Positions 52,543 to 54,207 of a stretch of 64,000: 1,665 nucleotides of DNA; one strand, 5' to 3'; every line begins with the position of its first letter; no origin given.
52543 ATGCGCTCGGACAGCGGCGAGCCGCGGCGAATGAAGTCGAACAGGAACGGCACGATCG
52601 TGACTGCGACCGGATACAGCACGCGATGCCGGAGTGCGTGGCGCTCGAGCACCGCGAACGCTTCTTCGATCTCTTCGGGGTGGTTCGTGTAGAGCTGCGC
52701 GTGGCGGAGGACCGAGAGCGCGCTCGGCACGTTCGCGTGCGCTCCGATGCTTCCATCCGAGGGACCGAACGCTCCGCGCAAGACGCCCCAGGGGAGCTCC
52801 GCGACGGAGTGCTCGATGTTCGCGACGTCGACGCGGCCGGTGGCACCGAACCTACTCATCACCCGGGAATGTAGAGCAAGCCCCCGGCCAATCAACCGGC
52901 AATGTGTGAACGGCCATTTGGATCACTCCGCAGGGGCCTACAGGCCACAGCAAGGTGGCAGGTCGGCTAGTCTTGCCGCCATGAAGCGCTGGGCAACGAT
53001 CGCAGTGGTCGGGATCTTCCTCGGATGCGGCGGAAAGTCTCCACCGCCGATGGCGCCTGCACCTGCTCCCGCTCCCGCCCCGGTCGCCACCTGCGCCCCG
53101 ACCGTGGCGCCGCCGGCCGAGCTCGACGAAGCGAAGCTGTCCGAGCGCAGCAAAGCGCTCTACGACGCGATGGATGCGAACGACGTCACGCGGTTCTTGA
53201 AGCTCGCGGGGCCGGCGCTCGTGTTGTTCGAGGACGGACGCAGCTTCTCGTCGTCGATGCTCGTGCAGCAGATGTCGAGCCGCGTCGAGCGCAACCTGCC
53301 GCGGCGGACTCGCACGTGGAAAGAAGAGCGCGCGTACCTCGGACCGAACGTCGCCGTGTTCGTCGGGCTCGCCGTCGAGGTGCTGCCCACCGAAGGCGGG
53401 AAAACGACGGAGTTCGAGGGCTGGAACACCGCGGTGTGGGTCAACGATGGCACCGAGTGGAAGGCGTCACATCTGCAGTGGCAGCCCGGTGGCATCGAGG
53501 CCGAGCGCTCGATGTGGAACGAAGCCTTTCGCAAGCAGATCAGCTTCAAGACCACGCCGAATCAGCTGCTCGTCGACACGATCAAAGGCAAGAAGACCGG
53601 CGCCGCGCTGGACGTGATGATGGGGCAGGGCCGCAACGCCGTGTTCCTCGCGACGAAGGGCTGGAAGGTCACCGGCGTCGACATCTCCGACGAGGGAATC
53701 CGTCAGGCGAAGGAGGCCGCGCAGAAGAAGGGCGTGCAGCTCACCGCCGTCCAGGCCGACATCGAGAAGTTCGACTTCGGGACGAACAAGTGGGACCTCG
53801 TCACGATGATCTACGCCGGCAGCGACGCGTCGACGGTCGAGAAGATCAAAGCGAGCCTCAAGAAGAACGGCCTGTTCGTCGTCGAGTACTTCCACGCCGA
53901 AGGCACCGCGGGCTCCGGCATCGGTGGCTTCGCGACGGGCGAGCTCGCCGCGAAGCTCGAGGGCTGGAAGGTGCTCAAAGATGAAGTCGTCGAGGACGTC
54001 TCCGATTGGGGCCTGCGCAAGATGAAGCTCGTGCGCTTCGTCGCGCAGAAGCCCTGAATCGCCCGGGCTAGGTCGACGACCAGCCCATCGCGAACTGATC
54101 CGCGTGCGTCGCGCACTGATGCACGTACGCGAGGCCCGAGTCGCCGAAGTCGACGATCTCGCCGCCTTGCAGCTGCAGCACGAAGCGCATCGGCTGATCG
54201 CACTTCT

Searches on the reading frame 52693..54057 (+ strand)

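Call 36: search_protein_families(library=pfam, proteins=[window:52693-54057:+], max_evalue=0.0001)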
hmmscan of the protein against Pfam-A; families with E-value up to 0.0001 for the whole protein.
window:52693-54057:+ (454 aa): 7 families
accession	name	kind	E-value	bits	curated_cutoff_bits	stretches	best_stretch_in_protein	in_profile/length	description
PF13649.12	Methyltransf_25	-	2.6e-15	57.3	27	1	306-393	2-97/97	Methyltransferase domain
PF13847.12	Methyltransf_31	-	2.1e-13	50.6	27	1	304-414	6-114/145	Methyltransferase domain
PF08241.18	Methyltransf_11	-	8.3e-12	46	21.2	1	306-396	1-94/95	Methyltransferase domain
PF03848.20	TehB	-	1.3e-08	34.9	20.4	1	292-390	21-121/193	Tellurite resistance protein TehB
PF08242.18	Methyltransf_12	-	1.5e-07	32.5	30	1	306-395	1-98/98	Methyltransferase domain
PF14534.12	DUF4440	-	1.6e-07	32.2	25.2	1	152-257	4-106/107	Domain of unknown function (DUF4440)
PF13489.12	Methyltransf_23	-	6.3e-07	29.7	27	1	300-404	21-123/164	Methyltransferase domain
